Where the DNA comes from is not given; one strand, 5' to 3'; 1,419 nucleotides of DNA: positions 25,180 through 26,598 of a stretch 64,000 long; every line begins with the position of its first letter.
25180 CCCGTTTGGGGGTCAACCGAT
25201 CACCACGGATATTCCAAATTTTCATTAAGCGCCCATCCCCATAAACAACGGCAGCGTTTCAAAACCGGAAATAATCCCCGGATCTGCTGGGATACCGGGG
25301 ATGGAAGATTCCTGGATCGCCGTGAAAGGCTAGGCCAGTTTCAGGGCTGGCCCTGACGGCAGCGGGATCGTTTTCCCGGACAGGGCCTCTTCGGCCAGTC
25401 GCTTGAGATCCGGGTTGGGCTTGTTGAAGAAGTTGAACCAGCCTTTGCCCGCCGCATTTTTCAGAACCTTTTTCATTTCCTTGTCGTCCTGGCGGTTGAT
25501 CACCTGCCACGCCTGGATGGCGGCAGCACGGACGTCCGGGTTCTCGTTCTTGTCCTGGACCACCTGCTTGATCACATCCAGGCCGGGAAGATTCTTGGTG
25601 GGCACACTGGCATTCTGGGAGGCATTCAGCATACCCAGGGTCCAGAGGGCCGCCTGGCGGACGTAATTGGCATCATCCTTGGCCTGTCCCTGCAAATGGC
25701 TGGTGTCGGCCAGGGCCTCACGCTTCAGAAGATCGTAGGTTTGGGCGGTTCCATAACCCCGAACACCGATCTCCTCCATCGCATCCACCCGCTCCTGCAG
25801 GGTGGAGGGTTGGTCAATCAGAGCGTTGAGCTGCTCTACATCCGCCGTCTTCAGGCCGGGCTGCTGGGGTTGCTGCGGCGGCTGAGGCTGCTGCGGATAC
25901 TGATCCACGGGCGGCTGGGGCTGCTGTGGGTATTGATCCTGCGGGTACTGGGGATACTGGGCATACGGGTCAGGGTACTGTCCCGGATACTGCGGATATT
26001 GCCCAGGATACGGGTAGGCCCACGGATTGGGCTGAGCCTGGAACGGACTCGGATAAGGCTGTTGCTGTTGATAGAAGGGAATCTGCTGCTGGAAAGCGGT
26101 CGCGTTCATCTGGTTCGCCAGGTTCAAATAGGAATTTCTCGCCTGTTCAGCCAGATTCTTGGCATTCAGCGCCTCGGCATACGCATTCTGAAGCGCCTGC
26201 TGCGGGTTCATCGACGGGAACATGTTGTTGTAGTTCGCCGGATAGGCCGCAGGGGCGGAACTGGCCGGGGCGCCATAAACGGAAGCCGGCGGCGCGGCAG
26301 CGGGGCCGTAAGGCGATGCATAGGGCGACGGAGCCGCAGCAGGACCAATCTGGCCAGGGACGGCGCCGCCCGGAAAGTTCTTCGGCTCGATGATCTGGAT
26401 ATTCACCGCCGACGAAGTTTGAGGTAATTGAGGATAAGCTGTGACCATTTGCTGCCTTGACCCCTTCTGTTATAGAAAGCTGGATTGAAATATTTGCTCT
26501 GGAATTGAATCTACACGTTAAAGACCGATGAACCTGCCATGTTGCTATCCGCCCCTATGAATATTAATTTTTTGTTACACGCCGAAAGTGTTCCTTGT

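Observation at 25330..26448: Prion-like Pro/Gln/Tyr-rich disordered protein with a folded HEAT-like C-terminus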

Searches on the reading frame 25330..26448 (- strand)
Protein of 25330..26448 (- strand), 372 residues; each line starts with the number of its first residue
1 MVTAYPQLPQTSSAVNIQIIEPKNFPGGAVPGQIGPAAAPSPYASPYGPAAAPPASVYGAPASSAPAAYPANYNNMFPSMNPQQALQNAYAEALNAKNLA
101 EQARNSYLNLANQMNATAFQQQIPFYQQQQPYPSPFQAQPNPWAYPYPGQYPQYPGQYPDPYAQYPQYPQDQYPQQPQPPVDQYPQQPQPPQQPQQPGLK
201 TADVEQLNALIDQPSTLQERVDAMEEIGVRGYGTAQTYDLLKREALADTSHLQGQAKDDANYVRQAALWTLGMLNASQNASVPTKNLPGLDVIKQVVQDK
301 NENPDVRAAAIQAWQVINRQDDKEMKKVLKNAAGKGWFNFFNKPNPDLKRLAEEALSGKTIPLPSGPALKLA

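Call 4: search_protein_families(library=pfam, proteins=[window:25330-26448:-], max_evalue=1)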
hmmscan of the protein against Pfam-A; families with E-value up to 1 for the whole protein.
window:25330-26448:- (372 aa): 10 families
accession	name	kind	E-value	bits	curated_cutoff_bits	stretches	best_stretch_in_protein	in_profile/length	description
PF13646.12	HEAT_2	-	1.4e-07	32.1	27.7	2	256-332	8-70/88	HEAT repeats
PF02985.28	HEAT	-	0.00012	22.4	23.5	1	252-274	5-27/31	HEAT repeat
PF12717.13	Cnd1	-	0.0013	19.2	26.4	1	249-332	23-100/162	non-SMC mitotic condensation complex subunit 1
PF06667.17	PspB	-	0.0052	17.2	25.6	1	195-227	31-63/73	Phage shock protein B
PF13513.12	HEAT_EZ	-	0.0066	17.4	27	1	251-273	32-54/55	HEAT-like repeat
PF25786.1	HEAT_GCN1_C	-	0.017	15.5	27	1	250-328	30-105/151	GCN1-like, C-terminal HEAT repeats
PF01602.26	Adaptin_N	-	0.035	13.1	37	1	256-330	123-190/524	Adaptin N terminal region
PF04698.17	Rab_eff_C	-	0.073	11.7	23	1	249-353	125-227/717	Rab effector MyRIP/melanophilin C-terminus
PF20321.3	DUF6616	-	0.11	13.3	27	1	307-345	54-93/111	Family of unknown function (DUF6616)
PF06685.17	DUF1186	-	0.13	12.2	22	1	290-322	113-145/247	Protein of unknown function (DUF1186)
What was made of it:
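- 25378..25857 (-): Folded HEAT/ARM-type helical-repeat domain, aa 198-357 (eight helices, about four repeats). It is a portable protein-binding module. Pfam HEAT_2 32.1 bits against cut-off 27.7 (call 4).
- On HEAT-repeat domain (Pfam HEAT_2, PF13646): 32.1 bits against a cut-off of 27.7, aa 256-332 (call 4).
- Closest known: Prokaryotic short HEAT-repeat proteins. Same: The C-terminal 160 aa pass the HEAT_2 threshold (call 4).
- Checked: Pfam HEAT_2 scores 32.1 bits against a cut-off of 27.7 (call 4).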

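Call 12: find_encoding_contigs(protein=window:25330-26448:-, flank=10000)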
Protein window:25330-26448:- (372 aa): 1 contig read that carries it; 1 place shown.
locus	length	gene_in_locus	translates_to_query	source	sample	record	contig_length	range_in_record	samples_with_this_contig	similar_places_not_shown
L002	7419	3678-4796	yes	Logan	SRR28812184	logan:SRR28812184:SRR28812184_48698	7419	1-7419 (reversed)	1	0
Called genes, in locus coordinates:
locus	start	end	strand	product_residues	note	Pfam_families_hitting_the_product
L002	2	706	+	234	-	?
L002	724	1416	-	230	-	-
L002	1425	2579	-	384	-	PF00226:DnaJ, PF01556:DnaJ_C, PF27659:CHP02642 (faint), PF00684:DnaJ_CXXCXGXG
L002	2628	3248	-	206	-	PF01025:GrpE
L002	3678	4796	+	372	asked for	-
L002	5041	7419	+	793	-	?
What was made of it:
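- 25330..26448 (-): Whole gene for the P/Q-rich HEAT protein (372 aa plus stop codon). Identical protein called on a Logan contig (call 12).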

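Call 16: search_protein_representatives(protein=window:25330-26448:-)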
Query: 372 residues. Proteins with E-value up to 0.001 (for the whole library): 76; up to 1e-10: 59; up to 1e-30: 25. The best 76 are listed.
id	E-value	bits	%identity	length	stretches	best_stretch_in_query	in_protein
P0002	3.7e-96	338.8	57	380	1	4-366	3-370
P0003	9.4e-75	268.4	55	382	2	148-365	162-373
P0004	6.0e-73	262.4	54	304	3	175-367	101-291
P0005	5.6e-72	259.3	58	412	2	169-369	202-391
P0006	2.3e-68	247.4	47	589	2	199-367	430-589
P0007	4.1e-62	226.8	51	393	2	130-367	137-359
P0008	1.1e-56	209.0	53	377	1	1-366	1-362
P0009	1.2e-54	202.3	51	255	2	202-366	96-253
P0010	1.8e-53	198.4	55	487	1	113-367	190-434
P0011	1.4e-47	179.0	44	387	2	124-333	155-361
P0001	2.2e-47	178.3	62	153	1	210-367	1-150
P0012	9.0e-43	163.2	51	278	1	189-365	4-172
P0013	4.1e-40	154.4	50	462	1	117-361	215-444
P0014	5.0e-40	154.1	43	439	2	112-366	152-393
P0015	2.7e-38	148.4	42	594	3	130-368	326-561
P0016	2.8e-38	148.4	50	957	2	125-365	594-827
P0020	5.2e-32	127.8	48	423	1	190-330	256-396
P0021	1.1e-31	126.7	32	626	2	200-365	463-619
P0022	3.5e-31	125.1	40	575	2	215-362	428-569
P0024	4.7e-31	124.6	47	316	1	196-362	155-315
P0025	1.0e-30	123.5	52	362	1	203-365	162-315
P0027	1.4e-28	116.5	41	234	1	203-367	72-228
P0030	3.7e-27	111.8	44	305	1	201-365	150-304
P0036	5.5e-25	104.7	38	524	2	88-368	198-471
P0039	1.2e-21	93.7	41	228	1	198-334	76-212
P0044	1.1e-17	80.6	38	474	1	209-367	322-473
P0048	1.5e-16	76.9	35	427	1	190-330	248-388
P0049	3.4e-16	75.7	39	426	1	202-332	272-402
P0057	1.3e-11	60.6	35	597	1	216-334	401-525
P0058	2.4e-11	59.7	36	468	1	214-334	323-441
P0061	2.5e-09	53.1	48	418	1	204-276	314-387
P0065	7.7e-08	48.2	33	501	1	199-322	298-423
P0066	1.7e-07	47.1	32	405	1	179-332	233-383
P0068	8.6e-06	41.5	30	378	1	206-360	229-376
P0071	6.5e-05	38.6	30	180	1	182-335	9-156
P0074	1.5e-04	37.4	32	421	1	201-331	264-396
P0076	7.9e-04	35.0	30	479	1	196-333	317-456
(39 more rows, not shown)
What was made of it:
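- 25330..26448 (-): 76 homologous cluster representatives (call 16).
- Tried and rejected: The exhaustive HMMER search (call 16) was needed.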

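Call 33: search_protein_families(library=pfam, proteins=[P0006, P0020, P0021, P0022, P0024, P0025, P0030, P0044, P0048, P0065], max_evalue=0.001)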
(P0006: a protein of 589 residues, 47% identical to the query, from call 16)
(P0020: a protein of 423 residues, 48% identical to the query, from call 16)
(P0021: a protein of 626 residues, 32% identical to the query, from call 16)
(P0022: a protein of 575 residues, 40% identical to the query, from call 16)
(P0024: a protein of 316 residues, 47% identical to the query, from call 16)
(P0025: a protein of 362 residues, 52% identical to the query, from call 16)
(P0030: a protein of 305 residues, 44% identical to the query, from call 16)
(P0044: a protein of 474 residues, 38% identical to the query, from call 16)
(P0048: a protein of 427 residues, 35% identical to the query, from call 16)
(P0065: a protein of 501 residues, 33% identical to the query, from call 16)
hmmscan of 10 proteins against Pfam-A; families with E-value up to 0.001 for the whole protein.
P0006 (589 aa): 2 families
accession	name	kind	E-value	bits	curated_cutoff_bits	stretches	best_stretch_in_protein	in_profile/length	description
PF13646.12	HEAT_2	-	4.2e-10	40.2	27.7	2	321-406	10-80/88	HEAT repeats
PF02985.28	HEAT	-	3e-06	27.4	23.5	0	326-339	15-28/31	HEAT repeat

P0020 (423 aa): 1 family
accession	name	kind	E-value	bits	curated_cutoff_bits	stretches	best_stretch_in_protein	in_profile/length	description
PF04970.19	LRAT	-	1.9e-22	80.2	24.3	1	2-103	4-119/120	Lecithin retinol acyltransferase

P0021 (626 aa): 2 families
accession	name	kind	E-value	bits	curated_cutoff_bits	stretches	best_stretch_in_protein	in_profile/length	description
PF01764.32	Lipase_3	-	3.2e-20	72.9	22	1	95-204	30-137/140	Lipase (class 3)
PF13646.12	HEAT_2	-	7.8e-05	23.3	27.7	0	523-610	14-87/88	HEAT repeats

P0022 (575 aa): 2 families
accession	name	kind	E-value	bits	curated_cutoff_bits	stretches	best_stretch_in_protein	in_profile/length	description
PF01764.32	Lipase_3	-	1.1e-18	68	22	1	49-192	1-138/140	Lipase (class 3)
PF02985.28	HEAT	-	0.00042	20.7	23.5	0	465-489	5-29/31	HEAT repeat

P0024 (316 aa): 4 families
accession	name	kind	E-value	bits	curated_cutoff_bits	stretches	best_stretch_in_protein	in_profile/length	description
PF13676.11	TIR_2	-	4e-25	89.1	28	1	4-126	2-122/122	TIR domain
PF01582.25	TIR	-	0.00019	21.7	21.3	1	17-80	20-82/179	TIR domain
PF13646.12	HEAT_2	-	0.00023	21.8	27.7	0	218-310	11-88/88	HEAT repeats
PF02985.28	HEAT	-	0.00091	19.7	23.5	0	217-234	10-27/31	HEAT repeat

P0025 (362 aa): 4 families
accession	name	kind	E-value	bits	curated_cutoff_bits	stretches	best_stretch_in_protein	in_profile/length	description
PF13676.11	TIR_2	-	7.6e-15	55.9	28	1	10-106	1-93/122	TIR domain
PF13646.12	HEAT_2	-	3.1e-09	37.4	27.7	1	258-305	10-54/88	HEAT repeats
PF02985.28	HEAT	-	5.3e-06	26.6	23.5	0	216-234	9-27/31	HEAT repeat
PF01582.25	TIR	-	2.9e-05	24.4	21.3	1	11-119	5-113/179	TIR domain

P0030 (305 aa): 3 families
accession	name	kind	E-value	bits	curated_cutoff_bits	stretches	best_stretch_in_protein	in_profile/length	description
PF13676.11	TIR_2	-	4.4e-12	47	28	1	12-129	1-113/122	TIR domain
PF13646.12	HEAT_2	-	3.9e-06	27.5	27.7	1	248-296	11-56/88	HEAT repeats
PF02985.28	HEAT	-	2.4e-05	24.6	23.5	0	275-295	4-24/31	HEAT repeat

P0044 (474 aa): 2 families
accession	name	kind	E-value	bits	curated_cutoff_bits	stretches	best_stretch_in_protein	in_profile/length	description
PF01764.32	Lipase_3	-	3.1e-20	72.9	22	1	75-215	2-136/140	Lipase (class 3)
PF00975.26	Thioesterase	-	0.00025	21.7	26.4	1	140-232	57-149/226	Thioesterase domain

P0048 (427 aa): 1 family
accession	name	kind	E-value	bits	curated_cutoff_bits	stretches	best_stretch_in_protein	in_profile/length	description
PF04970.19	LRAT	-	1.5e-19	70.9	24.3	1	2-100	4-119/120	Lecithin retinol acyltransferase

P0065 (501 aa): 3 families
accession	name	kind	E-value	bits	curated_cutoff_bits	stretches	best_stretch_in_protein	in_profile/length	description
PF01764.32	Lipase_3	-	4.5e-22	78.9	22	1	57-201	1-137/140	Lipase (class 3)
PF00975.26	Thioesterase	-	3.9e-05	24.4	26.4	1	132-183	64-115/226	Thioesterase domain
PF12697.13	Abhydrolase_6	-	0.0009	20.4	26.3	0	125-236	59-152/217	Alpha/beta hydrolase family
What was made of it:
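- On HEAT-repeat domain (Pfam HEAT_2, PF13646): Related members P0006 and P0025 also pass (call 33).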

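Call 38: find_encoding_contigs(protein=P0024, flank=8000, max_places=4)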
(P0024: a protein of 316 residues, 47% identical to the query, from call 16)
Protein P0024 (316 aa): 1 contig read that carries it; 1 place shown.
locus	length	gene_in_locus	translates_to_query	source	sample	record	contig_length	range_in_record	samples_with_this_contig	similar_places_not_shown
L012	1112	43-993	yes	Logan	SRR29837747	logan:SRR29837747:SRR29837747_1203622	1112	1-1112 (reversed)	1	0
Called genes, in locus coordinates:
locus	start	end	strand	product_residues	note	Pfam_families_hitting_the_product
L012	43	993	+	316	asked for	PF13676:TIR_2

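Call 39: find_encoding_contigs(protein=P0021, flank=8000, max_places=4)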
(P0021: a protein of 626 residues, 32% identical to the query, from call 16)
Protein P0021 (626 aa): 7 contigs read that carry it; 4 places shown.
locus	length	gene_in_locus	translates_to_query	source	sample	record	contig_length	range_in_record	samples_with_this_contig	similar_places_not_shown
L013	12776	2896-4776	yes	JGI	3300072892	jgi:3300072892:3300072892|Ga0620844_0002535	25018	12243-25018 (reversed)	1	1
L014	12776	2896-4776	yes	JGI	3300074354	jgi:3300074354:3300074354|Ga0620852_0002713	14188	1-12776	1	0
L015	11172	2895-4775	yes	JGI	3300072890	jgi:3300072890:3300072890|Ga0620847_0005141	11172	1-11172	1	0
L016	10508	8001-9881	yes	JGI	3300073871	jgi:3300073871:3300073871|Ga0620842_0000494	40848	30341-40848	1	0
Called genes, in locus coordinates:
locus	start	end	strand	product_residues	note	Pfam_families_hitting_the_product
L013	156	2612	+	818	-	PF00012:HSP70, PF06723:MreB_Mbl (faint)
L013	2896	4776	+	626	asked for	PF01764:Lipase_3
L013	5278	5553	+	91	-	PF00216:Bac_DNA_binding, PF18291:HU-HIG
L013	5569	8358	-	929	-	PF06986:F_T4SS_TraN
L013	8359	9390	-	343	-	PF06834:TraU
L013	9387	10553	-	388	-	PF09673:TrbC_Ftype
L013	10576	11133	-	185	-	PF10502:Peptidase_S26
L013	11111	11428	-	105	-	-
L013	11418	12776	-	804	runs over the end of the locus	PF11130:TraC_F_IV, PF19044:P-loop_TraG, PF12846:AAA_10, PF19044:P-loop_TraG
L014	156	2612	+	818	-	PF00012:HSP70, PF06723:MreB_Mbl (faint)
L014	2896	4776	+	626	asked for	PF01764:Lipase_3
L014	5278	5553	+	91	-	PF00216:Bac_DNA_binding, PF18291:HU-HIG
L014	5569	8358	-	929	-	PF06986:F_T4SS_TraN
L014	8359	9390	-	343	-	PF06834:TraU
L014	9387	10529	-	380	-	PF09673:TrbC_Ftype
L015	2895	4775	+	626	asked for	PF01764:Lipase_3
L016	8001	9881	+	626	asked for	PF01764:Lipase_3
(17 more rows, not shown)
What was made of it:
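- An unrelated Lipase_3 protein carrying two copies of the domain lies 284 bp downstream of an atypical HSP70-like gene (call 39). One fusion gene lies beside F-type type IV secretion genes (call 39).
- Tried and rejected: A general Hsp70 link for the HEAT domain was considered after finding an HSP70-like gene beside a lipase fusion (call 39).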

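Call 40: find_encoding_contigs(protein=P0020, flank=8000, max_places=4)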
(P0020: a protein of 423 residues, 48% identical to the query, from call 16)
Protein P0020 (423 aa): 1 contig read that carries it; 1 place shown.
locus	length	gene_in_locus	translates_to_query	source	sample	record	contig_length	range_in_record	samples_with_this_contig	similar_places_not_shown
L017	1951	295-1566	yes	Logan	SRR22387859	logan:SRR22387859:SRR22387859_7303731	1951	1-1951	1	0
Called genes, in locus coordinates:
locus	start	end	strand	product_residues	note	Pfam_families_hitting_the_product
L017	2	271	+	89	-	?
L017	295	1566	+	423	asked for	PF04970:LRAT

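Call 42: find_encoding_contigs(protein=P0022, flank=8000, max_places=4)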
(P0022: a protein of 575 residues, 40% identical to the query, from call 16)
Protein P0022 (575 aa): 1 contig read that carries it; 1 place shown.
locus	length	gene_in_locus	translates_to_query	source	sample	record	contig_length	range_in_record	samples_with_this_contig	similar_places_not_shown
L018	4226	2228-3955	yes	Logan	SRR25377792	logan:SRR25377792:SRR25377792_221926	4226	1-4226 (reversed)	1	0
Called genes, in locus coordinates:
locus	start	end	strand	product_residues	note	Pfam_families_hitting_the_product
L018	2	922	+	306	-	?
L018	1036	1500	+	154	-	-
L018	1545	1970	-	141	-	-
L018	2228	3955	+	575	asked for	PF01764:Lipase_3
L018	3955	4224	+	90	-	?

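Call 43: find_encoding_contigs(protein=P0025, flank=8000, max_places=4)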
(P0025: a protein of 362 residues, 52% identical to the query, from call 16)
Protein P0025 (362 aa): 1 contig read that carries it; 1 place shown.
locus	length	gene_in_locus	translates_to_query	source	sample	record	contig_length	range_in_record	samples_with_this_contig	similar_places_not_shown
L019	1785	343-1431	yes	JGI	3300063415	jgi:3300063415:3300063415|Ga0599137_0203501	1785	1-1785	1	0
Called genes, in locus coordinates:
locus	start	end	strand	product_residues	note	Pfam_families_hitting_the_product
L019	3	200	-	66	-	?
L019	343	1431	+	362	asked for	PF13676:TIR_2, PF13646:HEAT_2 (faint), PF02985:HEAT (faint)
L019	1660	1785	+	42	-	?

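Call 44: search_protein_families(library=pfam, proteins=[L018:3955-4224:+, L018:2-922:+, L017:2-271:+, L013:156-2612:+, L019:1660-1785:+], max_evalue=0.01)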
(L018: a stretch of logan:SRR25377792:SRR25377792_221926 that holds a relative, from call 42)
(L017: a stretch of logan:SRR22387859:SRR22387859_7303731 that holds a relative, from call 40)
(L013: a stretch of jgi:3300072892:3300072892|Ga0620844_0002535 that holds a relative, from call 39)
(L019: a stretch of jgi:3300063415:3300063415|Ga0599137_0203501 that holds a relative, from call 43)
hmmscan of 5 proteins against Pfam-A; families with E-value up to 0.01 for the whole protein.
L018:3955-4224:+ (90 aa): 2 families
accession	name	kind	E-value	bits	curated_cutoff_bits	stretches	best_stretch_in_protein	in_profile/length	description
PF01479.30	S4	-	7e-17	61.3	22.8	1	11-57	1-48/48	S4 domain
PF22421.1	SYY_C-terminal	-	0.0023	18.2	27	1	6-47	14-55/83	Tyrosine--tRNA ligase SYY-like C-terminal domain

L018:2-922:+ (306 aa): 6 families
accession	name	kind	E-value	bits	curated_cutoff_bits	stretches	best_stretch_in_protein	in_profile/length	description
PF00563.25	EAL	-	1.1e-14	54.9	31.3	1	1-68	169-236/236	EAL domain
PF12728.13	HTH_17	-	1.4e-10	41.7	27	1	118-167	2-50/51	Helix-turn-helix domain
PF00376.29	MerR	-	9.8e-07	28.9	28.2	1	121-155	3-38/38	MerR family regulatory protein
PF13411.12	MerR_1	-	1.9e-05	25.1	21.6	1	119-164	2-47/69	MerR HTH family regulatory protein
PF22553.1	TY-Chap2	-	0.0012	19.1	27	1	83-138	65-122/223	T3SS (YopN, CesT) and YbjN peptide-binding chaperone 2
PF21531.3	Rv2175c_wHTH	-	0.0056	17.1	27.1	0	113-150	11-48/57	DNA-binding protein Rv2175c, wHTH domain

L017:2-271:+ (89 aa): 0 families

L013:156-2612:+ (818 aa): 2 families
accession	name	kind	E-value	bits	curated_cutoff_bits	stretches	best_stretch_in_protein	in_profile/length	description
PF00012.26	HSP70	-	3.8e-17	62.2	20.6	1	21-254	128-369/599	Hsp70 protein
PF06723.19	MreB_Mbl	-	2.8e-07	30.1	27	0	27-94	94-160/327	MreB/Mbl protein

L019:1660-1785:+ (42 aa): 0 families
